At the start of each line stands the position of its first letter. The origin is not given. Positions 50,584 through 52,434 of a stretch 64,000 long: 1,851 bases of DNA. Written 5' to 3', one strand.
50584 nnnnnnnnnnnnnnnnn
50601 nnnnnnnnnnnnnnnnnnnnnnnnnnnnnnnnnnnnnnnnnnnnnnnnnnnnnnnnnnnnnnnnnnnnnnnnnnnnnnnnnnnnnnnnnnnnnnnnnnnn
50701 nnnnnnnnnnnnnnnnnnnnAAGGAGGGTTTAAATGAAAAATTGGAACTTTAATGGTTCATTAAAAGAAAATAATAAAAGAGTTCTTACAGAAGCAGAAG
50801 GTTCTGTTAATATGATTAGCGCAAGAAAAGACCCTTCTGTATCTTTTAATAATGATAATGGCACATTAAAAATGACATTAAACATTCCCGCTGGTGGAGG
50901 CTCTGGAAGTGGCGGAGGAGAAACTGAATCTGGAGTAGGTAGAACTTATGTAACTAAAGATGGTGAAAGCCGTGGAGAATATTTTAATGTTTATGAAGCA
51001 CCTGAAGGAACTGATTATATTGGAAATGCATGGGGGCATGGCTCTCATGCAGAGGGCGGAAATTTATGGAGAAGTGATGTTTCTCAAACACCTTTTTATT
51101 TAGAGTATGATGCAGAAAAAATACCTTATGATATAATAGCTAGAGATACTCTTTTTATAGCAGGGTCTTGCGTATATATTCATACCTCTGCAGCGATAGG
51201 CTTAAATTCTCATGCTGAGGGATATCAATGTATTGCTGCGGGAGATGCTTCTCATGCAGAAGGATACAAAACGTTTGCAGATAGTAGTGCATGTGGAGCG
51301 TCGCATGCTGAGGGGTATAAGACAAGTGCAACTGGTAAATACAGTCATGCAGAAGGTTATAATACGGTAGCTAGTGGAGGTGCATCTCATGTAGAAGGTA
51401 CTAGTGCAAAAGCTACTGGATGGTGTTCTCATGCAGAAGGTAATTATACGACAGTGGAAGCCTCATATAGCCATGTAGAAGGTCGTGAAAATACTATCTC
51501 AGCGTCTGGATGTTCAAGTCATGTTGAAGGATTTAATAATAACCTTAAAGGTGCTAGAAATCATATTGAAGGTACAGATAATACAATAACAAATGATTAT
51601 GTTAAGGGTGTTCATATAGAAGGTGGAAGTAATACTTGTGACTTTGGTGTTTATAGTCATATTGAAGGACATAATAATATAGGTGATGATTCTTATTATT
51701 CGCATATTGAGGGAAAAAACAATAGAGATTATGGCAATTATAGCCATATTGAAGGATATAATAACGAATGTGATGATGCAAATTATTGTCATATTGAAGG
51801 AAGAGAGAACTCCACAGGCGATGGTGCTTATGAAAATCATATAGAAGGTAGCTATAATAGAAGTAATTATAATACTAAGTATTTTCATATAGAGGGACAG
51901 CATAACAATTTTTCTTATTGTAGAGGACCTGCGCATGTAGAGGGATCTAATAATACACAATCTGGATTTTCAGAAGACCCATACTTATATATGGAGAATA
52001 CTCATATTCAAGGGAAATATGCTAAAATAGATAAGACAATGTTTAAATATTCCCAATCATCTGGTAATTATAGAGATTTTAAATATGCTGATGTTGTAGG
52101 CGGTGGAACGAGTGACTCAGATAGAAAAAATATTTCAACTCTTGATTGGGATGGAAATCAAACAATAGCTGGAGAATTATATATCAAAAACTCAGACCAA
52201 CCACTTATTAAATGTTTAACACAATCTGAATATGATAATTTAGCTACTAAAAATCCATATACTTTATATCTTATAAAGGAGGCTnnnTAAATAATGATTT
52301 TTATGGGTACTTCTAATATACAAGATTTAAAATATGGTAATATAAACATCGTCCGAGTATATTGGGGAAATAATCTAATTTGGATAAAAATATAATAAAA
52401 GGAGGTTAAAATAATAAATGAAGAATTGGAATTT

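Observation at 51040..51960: About 20 tandem SH[AIV]EG repeats (14-16 aa period) in a tail fiber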

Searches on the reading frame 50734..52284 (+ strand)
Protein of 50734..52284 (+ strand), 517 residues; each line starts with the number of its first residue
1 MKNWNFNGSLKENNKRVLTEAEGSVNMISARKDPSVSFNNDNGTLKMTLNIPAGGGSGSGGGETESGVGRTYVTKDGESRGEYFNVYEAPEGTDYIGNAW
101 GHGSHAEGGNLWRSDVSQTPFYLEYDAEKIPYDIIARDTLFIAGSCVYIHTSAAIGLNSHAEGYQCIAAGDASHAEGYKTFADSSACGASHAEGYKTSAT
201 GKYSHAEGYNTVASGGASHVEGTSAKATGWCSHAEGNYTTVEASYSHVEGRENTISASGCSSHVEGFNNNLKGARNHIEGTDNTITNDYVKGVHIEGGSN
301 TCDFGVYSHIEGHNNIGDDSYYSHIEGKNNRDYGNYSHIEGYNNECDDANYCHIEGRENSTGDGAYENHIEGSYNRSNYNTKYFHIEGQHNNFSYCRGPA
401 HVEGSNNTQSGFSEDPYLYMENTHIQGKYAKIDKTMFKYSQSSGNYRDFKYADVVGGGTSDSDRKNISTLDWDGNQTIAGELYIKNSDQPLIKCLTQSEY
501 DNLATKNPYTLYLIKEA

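Call 5: search_protein_families(library=pfam, proteins=[window:50734-52284:+], max_evalue=1)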
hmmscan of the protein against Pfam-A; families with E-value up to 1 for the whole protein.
window:50734-52284:+ (517 aa): 1 family
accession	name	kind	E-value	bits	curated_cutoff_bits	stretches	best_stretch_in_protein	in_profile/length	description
PF24243.1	Phage_tail_C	-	1.4e-06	27.9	23.7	1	495-515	6-26/26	Phage tail tip domain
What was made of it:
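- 52216..52278 (+): C-terminal Phage_tail_C motif (aa 495-515). PF24243 scores 27.9 bits against a cut-off of 23.7 (call 5).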

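Call 6: search_protein_families(library=phrogs, proteins=[window:50734-52284:+], max_evalue=0.01)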
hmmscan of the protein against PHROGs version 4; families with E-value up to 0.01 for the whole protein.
window:50734-52284:+ (517 aa): 2 families
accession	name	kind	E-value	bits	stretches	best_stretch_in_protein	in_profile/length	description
phrog_25468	-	unknown function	2e-17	64.3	2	189-267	91-167/528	-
phrog_14251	-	unknown function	0.0079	15.8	1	145-219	256-331/539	-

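Call 7: find_homologous_proteins(query=window:50734-52284:+, max_evalue=0.001)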
Query window:50734-52284:+ (517 aa): 6377 proteins with E <= 0.001 among 8000 candidates; the best 120 are listed.
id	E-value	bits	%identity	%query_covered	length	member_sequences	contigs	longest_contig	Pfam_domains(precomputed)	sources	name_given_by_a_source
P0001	0.0e+0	1113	94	100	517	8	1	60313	PF24243.2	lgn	-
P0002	1.2e-293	993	85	100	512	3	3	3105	PF24243.2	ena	-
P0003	1.2e-289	980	84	100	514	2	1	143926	PF24243.2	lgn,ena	-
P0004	1.8e-289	979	83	100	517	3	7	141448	PF24243.2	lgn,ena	-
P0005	3.0e-240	817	75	100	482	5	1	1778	PF24243.2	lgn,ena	-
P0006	1.9e-225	768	68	100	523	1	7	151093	PF24243.2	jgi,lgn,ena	-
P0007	2.5e-208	712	65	100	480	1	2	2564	PF24243.2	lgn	-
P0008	1.0e-173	597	77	59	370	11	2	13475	PF24243.2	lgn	-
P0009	7.8e-173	595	76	59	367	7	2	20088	PF24243.2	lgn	-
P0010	1.8e-172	593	84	51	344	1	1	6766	PF24243.2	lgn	-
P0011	1.4e-171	591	80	55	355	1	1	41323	PF24243.2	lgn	-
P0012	2.6e-171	590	81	55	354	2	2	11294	PF24243.2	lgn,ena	-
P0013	1.6e-165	571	70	64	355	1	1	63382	PF24243.2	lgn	-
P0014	3.0e-165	570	83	51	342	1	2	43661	PF24243.2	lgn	-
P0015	3.9e-165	569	78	55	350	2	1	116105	PF24243.2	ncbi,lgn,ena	-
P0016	3.8e-163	563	84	49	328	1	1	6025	PF24243.2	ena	-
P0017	4.0e-159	549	82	49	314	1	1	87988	PF24243.2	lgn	-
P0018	8.3e-158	545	82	49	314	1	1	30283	PF24243.2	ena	-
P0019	2.8e-153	530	81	49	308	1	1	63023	PF24243.2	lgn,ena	-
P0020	1.8e-145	504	53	100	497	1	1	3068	PF24243.2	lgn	-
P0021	2.4e-143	497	55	100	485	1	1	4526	PF24243.2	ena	-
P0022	3.2e-137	477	52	100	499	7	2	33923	PF24243.2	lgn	-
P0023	1.8e-136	475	54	100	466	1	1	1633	PF24243.2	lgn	-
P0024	1.7e-133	465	52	100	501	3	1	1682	PF24243.2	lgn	-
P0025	1.9e-111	392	62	49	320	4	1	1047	PF24243.2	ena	-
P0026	2.4e-110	388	56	62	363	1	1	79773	PF24243.2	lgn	-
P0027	1.0e-109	386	56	59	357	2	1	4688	PF24243.2,PF05658.20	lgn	-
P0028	2.9e-108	382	60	49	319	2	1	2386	PF24243.2,PF05658.20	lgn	-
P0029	5.7e-106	374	61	49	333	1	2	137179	PF24243.2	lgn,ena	-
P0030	5.7e-106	374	60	51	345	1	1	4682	PF24243.2,PF05658.20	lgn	-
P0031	6.4e-105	371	59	51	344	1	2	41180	PF24243.2,PF05658.20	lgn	-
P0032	1.7e-104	369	59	49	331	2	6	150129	PF24243.2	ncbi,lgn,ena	-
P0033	2.5e-103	365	62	49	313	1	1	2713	PF24243.2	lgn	-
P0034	6.1e-102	361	61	49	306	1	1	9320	PF24243.2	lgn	-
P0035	4.6e-98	348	55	59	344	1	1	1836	PF24243.2,PF05658.20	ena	-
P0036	8.4e-77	278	40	48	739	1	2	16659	PF24243.2,PF05658.20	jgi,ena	-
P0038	3.6e-73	266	42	51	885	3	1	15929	PF13884.12,PF05658.20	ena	-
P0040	9.5e-72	261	47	51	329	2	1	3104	PF24243.2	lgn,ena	-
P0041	1.8e-71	260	40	62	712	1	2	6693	PF05658.20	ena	-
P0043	1.1e-69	254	34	65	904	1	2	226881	PF05658.20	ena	-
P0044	1.4e-68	251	39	40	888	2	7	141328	PF05658.20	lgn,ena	-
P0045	2.0e-68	250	37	62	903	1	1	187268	PF13884.12,PF05658.20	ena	-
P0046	2.1e-68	250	43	35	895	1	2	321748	PF13884.12,PF05658.20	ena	-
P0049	6.6e-67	245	35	79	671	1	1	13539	PF05658.20,PF11962.14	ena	-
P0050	7.4e-67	245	44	46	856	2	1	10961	PF05658.20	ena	-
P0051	8.0e-67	245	36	65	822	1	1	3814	PF05658.20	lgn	-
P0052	1.1e-66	244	42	48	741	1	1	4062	PF05658.20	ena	-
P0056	1.5e-64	237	39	63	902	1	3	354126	PF05658.20,PF11962.14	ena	-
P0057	1.6e-64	237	33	63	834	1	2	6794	PF05658.20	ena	-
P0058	1.6e-64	237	40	34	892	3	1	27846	PF05658.20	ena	-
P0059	2.6e-64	237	31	68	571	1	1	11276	PF05658.20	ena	-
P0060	4.2e-64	236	42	37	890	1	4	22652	PF13884.12,PF05658.20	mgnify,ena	mgnify:CR=1 FL=1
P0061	5.2e-64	236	43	36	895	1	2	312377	PF13884.12,PF05658.20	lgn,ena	-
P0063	1.5e-63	234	37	70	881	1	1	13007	PF24243.2,PF05658.20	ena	-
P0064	1.8e-63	234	35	53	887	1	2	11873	PF05658.20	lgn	-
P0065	5.6e-63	232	38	46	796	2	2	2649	PF05658.20,PF11962.14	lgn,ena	-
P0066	1.3e-62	231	35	54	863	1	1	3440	PF05658.20,PF11962.14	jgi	jgi:hypothetical protein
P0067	1.8e-62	230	33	64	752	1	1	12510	PF05658.20,PF11962.14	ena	-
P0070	4.4e-62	229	34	71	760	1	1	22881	PF05658.20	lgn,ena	-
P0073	1.9e-61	227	43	37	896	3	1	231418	PF13884.12,PF05658.20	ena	-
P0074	3.5e-61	226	35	57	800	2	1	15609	PF05658.20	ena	-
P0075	3.7e-61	226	41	37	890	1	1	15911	PF13884.12,PF05658.20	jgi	-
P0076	3.8e-61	226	35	65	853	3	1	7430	PF05658.20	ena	-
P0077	4.5e-61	226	39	40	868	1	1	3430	PF05658.20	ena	-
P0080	9.1e-61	225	42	37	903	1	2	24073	PF13884.12,PF05658.20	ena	-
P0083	1.4e-60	224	32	47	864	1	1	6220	PF05658.20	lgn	-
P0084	1.4e-60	224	34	54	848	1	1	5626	PF05658.20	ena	-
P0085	2.7e-60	223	32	64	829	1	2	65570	PF05658.20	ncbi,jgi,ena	-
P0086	4.6e-60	223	48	29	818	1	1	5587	PF05658.20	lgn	-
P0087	9.9e-60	221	31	68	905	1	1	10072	PF07532.18,PF05658.20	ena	-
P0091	7.2e-59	219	40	52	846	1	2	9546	PF05658.20,PF11962.14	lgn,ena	-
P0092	8.6e-59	218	33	68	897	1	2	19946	PF05658.20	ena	-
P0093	8.9e-59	218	48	25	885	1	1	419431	PF13884.12,PF05658.20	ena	-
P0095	1.6e-58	217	36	62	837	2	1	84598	PF05658.20,PF11962.14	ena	-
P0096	1.6e-58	217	34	78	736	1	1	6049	PF05658.20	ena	-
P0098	4.8e-58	216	50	24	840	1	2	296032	PF13884.12,PF05658.20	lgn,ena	-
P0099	4.9e-58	216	36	67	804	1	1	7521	PF05658.20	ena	-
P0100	6.1e-58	215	35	60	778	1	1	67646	PF05658.20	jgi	jgi:hypothetical protein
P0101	6.5e-58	215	40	47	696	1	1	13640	PF05658.20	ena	-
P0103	1.4e-57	214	33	69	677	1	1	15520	PF05658.20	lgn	-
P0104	1.5e-57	214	42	37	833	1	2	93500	PF13884.12,PF05658.20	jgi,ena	jgi:hep_Hag repeat-containing protein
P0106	1.7e-57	214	42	37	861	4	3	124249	PF13884.12,PF05658.20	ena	-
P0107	1.9e-57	214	33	78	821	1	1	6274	PF05658.20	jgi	jgi:hypothetical protein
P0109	2.5e-57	213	36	49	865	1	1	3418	PF05658.20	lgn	-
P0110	2.5e-57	213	44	30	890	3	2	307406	PF13884.12,PF05658.20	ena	-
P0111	2.5e-57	213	34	68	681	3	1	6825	PF05658.20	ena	-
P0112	2.6e-57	213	33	64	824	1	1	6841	PF05658.20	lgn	-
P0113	2.7e-57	213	38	42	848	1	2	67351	PF04571.20,PF05658.20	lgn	-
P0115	3.4e-57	213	35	70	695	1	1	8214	PF05658.20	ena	-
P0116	4.2e-57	213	33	66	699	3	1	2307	PF05658.20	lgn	-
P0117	4.4e-57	213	34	66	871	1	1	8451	PF05658.20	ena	-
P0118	4.5e-57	213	42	49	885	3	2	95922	PF13884.12,PF05658.20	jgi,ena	jgi:hypothetical protein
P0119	4.8e-57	213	34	60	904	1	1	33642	PF05658.20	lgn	-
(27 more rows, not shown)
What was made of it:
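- On Phage tail fibre with Phage_tail_C tip (PF24243): All close relatives carry it (call 7).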

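Call 8: search_solved_structures(query=window:50734-52284:+, max_evalue=10, show_alignments=3)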
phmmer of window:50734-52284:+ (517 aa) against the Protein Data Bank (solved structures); distinct sequences matched with E-value up to 10: 2.
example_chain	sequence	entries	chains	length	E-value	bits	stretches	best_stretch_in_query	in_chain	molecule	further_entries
8u4n_R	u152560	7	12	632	0.48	12.8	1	23-93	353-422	C-X-C chemokine receptor type 4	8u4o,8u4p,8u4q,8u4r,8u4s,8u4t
3s6l_A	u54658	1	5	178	3.4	10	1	195-241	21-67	Hep_Hag family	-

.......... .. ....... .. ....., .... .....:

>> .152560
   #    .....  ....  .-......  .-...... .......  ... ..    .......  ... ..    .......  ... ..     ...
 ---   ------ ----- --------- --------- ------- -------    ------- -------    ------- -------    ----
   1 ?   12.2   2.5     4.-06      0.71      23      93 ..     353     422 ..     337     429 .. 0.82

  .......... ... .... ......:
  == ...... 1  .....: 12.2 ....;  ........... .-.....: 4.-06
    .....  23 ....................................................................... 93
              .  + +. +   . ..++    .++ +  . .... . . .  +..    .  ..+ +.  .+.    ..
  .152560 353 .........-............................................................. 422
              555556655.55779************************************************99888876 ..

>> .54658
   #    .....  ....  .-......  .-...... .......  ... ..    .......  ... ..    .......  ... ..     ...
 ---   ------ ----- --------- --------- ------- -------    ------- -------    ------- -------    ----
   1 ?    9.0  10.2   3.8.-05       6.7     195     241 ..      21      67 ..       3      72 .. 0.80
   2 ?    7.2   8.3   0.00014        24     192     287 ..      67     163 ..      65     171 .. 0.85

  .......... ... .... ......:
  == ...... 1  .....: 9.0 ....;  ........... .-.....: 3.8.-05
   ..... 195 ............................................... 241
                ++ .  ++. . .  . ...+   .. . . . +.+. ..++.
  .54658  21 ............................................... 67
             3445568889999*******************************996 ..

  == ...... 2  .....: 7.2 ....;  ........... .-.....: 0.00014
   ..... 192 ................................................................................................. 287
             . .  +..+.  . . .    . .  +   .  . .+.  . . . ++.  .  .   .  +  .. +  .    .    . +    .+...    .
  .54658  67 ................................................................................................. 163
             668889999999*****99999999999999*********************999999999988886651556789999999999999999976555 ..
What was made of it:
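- Tried and rejected: phmmer of the single sequence against PDB gave only a weak Hep_Hag hit at E 3.4 (call 8).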

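Call 14: search_dna_similar(query=window:50734-52284:+, collection=phages, mode=protein, max_rows=25)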
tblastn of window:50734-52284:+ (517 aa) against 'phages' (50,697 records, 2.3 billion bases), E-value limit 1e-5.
Records with a match: 9; places in all: 16; records where one place covers at least 80% of the query: 0.
Best place of each record, by identity: <60% 9.
By first word of the organism name: Flavobacterium 4; Verrucomicrobia 2; Bacteriophage 2; uncultured 1.
By host as written in the record: Flavobacterium sp. LMO8 4; - 3; Puniceicoccales sp. IMCC8625 2.
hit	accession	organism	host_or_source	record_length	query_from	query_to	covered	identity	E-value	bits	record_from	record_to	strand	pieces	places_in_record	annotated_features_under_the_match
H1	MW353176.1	Flavobacterium phage vB_FspM_immuto_3-5A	Flavobacterium sp. LMO8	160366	142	289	29%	45.3%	4e-18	94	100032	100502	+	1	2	tail spike protein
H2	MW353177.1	Flavobacterium phage vB_FspM_immuto_13-6C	Flavobacterium sp. LMO8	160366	142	289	29%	45.3%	4e-18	94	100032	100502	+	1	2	tail spike protein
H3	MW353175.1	Flavobacterium phage vB_FspM_immuto_2-6A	Flavobacterium sp. LMO8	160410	142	289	29%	45.3%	4e-18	94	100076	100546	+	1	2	tail spike protein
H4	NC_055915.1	Flavobacterium phage vB_FspM_immuto_2-6A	Flavobacterium sp. LMO8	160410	142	289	29%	45.3%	4e-18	94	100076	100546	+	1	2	tail spike protein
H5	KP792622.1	Verrucomicrobia phage P8625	Puniceicoccales sp. IMCC8625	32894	162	347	36%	31.8%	4e-10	69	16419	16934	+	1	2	tail fiber protein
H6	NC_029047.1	Verrucomicrobia phage P8625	Puniceicoccales sp. IMCC8625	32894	162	347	36%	31.8%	4e-10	69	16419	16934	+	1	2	tail fiber protein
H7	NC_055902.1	uncultured phage cr131_1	Rhesus macaque feces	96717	86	236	29%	34.6%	2e-7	60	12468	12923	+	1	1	hypothetical protein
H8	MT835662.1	Bacteriophage sp.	human fecal samples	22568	190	267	15%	57.7%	2e-11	73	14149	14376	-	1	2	record has no annotation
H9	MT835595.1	Bacteriophage sp.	human fecal samples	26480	190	250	12%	52.5%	4e-7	59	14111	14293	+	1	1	record has no annotation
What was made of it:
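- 50734..52287 (+): Tail-fibre gene, 517 aa. Pfam Phage_tail_C matches the C-terminus (call 5). tblastn matches are annotated tail spike or tail fiber in Flavobacterium and Verrucomicrobia phages (call 14).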

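Call 25: predict_structure(alignment_id=A1)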
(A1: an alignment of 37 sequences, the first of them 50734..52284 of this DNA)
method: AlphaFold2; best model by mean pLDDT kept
length: 517 residues; sequences in the alignment: 37
mean_pLDDT: 62.5   pTM: 0.50
mean pLDDT of the five models: 62.5, 61.5, 60.0, 59.5, 56.5
residues with pLDDT >= 90: 2; 70-90: 228; 50-70: 130; < 50: 157
segments of 3 or more residues with pLDDT < 50: 1-33, 42-46, 52-96, 100-103, 109-125, 127-150, 462-466, 468-480
pLDDT, mean of each block of 10 residues (from residue 1): 41 40 40 49 50 35 31 37 36 44 49 34 42 37 34 63 68 74 71 83 85 87 85 84 80 59 78 79 74 84 81 82 86 83 84 86 77 74 75 67 69 52 60 55 51 52 47 40 56 77 80 69
secondary structure, 60 per line:
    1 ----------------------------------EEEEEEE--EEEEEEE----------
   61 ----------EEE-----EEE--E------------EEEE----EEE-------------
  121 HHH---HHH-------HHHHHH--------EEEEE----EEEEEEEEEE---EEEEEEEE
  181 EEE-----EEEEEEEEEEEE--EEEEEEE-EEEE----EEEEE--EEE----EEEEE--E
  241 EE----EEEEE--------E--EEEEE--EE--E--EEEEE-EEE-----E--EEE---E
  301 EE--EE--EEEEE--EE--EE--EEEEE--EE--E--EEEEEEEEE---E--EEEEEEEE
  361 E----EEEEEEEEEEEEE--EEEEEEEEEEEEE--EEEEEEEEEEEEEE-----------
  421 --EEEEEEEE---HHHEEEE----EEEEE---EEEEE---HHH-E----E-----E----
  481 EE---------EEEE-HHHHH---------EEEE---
elements in order: E35-41 E44-50 E71-73 E79-81 E97-100 E105-107 H137-142 E151-155 E160-169 E173-183 E189-200 E203-209 E211-214 E219-223 E226-228 E233-237 E240-242 E247-251 E263-267 E277-281 E283-285 E294-296 E300-302 E309-313 E324-328 E338-346 E353-361 E366-378 E381-393 E396-409 E423-430 E437-440 E445-449 E453-457 E492-495 H497-501 E511-514
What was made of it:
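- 51058..51207 (+): 50-aa insertion between layers 1 and 2, present as two alternative alleles among relatives. Model confidence is low here, pLDDT 34-49 (call 25).
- The AF2 model has pLDDT 70-87 over aa 150-400 (call 25). The model of the repeat region is confident (call 25).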

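Call 27: fold_search(model_id=the predicted structure, library=pdb)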
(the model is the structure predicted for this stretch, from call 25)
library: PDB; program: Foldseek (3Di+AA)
matches with E <= 10: 168; with E <= 0.001: 0
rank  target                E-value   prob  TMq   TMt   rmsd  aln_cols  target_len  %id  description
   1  3zpp                  5.8e-02  0.15  0.13  0.15  14.2       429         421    7  Structure of the Streptococcus pneumoniae surface protein and adhesin PfbA (released 2013-05-29)
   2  9ozl_D                7.0e-02  0.13  0.11  0.15  15.3       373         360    9  Crystal structure of the polysaccharide lyase RbmB from Vibrio cholerae (released 2026-03-11)
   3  4ozz                  7.0e-02  0.08  0.09  0.09  17.3       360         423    9  Crystal Structure of the periplasmic alginate epimerase AlgG T265N T268M double mutant (released 2015-03-04)
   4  8bwk_D                7.7e-02  0.14  0.14  0.12  15.7       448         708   10  Metagenomic derived PL6 alginate lyase (released 2023-12-20)
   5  5gkq_A                8.8e-02  0.15  0.14  0.11  25.1       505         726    8  Structure of PL6 family alginate lyase AlyGC mutant-R241A (released 2017-02-08)
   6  6qps_B                1.2e-01  0.07  0.10  0.11  16.3       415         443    9  Structural characterization of a mannuronic acid specific polysaccharide family 6 lyase enzyme from human gut microbio (released 2019-09-25)
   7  7o7a_B                1.4e-01  0.11  0.13  0.15  16.8       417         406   12  Structure of the PL6 family alginate lyase Pedsa0632 from Pseudopedobacter saltans (released 2021-07-28)
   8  8wm1_A                1.5e-01  0.07  0.10  0.11  17.8       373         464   12  DHS dehydratase (released 2024-10-02)
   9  5w6p_F                1.5e-01  0.07  0.10  0.08  15.2       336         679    9  Crystal structure of Bacteriophage CBA120 tailspike protein 2 enzymatically active domain (TSP2dN, orf211) (released 2018-10-24)
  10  2pyg_A                1.6e-01  0.11  0.13  0.16  15.4       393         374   11  Azotobacter vinelandii Mannuronan C-5 epimerase AlgE4 A-module (released 2008-05-27)
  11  8u1o_o                1.9e-01  0.07  0.11  0.10  15.8       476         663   11  In situ cryo-EM structure of bacteriophage P22 tailspike protein complex at 3.4A resolution (released 2023-11-29)
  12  2pyg_B                2.0e-01  0.11  0.14  0.18  14.7       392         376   11  Azotobacter vinelandii Mannuronan C-5 epimerase AlgE4 A-module (released 2008-05-27)
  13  7chu_A                2.8e-01  0.09  0.13  0.13  14.8       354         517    9  Geobacillus virus E2 - ORF18 (released 2021-04-14)
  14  1nhc_A                2.9e-01  0.06  0.12  0.16  15.9       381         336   11  Structural insights into the processivity of endopolygalacturonase I from Aspergillus niger (released 2003-11-25)
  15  6a40_A                3.0e-01  0.08  0.13  0.13  15.4       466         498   10  complex structure of Alginate lyase AlyF-OU02 with G4 (released 2019-05-01)
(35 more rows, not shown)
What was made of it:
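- Foldseek against PDB gave nothing significant (call 27).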
